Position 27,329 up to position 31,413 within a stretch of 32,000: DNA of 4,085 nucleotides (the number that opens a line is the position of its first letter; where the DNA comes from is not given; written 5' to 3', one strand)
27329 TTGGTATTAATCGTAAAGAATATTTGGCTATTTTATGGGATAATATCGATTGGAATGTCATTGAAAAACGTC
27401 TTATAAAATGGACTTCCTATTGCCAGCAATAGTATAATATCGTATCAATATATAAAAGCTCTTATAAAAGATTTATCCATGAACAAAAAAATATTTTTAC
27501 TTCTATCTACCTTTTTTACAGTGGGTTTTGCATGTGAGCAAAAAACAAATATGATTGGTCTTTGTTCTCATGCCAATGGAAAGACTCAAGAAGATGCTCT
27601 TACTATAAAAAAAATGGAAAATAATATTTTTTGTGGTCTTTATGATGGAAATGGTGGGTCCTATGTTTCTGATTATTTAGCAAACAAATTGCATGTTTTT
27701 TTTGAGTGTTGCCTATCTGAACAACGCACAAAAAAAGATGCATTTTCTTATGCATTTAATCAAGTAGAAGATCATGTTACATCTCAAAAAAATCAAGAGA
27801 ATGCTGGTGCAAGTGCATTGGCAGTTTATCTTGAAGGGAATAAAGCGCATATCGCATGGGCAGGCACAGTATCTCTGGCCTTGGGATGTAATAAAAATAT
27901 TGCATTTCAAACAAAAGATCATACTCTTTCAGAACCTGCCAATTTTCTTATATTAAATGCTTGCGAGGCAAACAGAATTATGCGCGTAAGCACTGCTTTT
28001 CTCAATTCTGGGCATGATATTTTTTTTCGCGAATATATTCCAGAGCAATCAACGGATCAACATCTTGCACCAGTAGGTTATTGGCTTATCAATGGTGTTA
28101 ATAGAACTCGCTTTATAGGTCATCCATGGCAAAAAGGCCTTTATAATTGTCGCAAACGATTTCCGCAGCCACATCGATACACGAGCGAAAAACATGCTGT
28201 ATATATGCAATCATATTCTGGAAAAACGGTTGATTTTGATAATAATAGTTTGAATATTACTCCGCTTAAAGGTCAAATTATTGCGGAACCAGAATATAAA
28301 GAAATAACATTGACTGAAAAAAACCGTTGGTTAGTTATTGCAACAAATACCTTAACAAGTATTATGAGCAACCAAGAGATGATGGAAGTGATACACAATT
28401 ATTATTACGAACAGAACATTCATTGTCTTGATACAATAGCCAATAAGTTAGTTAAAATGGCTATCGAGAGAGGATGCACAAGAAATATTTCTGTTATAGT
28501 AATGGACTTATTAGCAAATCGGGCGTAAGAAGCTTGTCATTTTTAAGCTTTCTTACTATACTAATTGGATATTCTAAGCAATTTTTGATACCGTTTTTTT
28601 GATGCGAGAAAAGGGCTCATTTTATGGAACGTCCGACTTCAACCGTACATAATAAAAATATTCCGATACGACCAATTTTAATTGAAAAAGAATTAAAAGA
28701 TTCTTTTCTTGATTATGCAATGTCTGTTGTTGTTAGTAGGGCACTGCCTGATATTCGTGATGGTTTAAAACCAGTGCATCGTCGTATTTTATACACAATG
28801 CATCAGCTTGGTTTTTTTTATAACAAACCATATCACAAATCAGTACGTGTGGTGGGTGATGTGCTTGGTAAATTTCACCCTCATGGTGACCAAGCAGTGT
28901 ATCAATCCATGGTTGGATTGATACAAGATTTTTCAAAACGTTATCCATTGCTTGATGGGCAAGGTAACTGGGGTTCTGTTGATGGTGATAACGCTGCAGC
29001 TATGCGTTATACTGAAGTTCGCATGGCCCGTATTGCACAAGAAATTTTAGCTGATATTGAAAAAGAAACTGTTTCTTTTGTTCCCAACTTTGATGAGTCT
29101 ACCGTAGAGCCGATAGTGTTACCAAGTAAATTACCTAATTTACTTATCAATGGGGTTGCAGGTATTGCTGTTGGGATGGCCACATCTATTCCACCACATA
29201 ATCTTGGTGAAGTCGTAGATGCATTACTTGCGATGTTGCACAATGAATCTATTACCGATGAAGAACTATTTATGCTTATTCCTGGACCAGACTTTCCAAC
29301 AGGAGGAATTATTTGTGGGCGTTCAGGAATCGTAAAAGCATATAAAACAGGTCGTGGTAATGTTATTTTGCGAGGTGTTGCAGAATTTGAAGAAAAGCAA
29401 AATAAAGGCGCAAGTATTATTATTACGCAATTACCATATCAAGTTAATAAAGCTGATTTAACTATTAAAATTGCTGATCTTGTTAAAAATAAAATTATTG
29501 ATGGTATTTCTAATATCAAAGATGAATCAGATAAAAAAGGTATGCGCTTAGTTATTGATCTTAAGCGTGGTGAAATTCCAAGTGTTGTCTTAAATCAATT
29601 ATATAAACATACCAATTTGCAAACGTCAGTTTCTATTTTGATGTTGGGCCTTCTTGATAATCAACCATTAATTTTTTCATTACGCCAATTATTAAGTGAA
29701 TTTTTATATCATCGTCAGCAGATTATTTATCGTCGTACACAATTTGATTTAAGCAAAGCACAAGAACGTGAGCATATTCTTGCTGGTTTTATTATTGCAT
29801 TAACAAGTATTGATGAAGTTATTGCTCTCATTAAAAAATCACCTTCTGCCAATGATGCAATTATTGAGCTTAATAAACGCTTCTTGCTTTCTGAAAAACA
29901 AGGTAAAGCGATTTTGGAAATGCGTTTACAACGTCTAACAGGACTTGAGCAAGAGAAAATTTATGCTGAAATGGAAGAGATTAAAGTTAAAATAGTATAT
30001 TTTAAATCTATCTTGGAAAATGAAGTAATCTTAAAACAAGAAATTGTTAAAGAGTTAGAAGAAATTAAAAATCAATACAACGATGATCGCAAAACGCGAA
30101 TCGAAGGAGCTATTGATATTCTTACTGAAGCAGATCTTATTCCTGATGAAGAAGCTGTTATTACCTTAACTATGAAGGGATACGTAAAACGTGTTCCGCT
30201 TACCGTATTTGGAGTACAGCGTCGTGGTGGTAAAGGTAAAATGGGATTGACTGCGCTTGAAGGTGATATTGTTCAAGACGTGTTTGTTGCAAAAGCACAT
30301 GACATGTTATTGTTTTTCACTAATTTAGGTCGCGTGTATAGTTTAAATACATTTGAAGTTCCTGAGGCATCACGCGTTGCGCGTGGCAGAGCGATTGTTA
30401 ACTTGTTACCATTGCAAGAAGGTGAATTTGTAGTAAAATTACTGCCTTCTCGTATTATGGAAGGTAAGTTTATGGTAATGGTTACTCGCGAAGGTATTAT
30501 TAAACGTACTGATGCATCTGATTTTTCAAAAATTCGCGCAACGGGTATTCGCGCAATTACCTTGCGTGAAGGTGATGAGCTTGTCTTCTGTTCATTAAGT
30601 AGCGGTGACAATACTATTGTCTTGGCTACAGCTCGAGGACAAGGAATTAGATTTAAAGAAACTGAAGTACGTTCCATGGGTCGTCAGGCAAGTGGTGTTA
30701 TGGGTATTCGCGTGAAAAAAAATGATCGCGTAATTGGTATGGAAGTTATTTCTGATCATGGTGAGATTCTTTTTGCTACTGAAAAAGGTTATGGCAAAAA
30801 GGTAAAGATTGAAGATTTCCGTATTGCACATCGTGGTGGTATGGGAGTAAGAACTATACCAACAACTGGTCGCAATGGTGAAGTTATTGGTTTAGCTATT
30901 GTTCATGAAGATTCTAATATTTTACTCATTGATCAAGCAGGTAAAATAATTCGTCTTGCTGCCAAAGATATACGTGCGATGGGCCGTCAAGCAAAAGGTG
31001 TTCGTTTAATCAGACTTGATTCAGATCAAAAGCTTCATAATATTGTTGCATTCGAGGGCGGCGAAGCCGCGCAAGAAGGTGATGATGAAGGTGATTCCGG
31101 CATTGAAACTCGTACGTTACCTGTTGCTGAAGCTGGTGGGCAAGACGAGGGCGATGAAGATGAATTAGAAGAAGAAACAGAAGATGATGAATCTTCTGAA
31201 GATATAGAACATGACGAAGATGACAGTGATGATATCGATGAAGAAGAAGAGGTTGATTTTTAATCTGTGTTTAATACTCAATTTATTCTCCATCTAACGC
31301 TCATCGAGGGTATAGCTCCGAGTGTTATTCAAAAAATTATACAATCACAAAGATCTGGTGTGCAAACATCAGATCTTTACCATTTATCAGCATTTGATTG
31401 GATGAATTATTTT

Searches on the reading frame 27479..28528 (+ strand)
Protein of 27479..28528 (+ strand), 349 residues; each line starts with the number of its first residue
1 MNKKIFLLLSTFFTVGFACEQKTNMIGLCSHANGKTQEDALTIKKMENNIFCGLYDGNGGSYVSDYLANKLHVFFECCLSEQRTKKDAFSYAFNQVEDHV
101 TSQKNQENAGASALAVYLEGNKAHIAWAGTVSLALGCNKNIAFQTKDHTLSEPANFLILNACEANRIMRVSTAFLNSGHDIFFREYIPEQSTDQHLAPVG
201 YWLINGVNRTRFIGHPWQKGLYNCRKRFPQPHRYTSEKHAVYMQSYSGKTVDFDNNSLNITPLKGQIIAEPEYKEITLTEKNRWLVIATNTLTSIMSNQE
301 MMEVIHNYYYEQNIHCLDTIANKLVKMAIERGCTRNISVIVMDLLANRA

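Call 26: search_protein_families(library=pfam, proteins=[window:27479-28528:+], max_evalue=0.00001)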
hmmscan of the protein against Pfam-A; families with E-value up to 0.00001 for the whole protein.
window:27479-28528:+ (349 aa): 1 family
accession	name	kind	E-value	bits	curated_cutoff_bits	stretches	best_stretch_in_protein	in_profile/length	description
PF00481.26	PP2C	-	1.3e-23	84.5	20.3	2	40-153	28-145/255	Protein phosphatase 2C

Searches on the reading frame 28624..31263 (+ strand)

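Call 26: search_protein_families(library=pfam, proteins=[window:28624-31263:+], max_evalue=0.00001)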
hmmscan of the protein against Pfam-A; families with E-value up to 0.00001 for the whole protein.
window:28624-31263:+ (879 aa): 2 families
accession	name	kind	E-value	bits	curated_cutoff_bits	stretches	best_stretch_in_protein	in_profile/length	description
PF00521.26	DNA_topoisoIV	-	3.7e-156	520.8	31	1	39-478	1-431/432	DNA gyrase/topoisomerase IV, subunit A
PF03989.18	DNA_gyraseA_C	-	3.7e-68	225.2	27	6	664-710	2-48/48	DNA gyrase C-terminal domain, beta-propeller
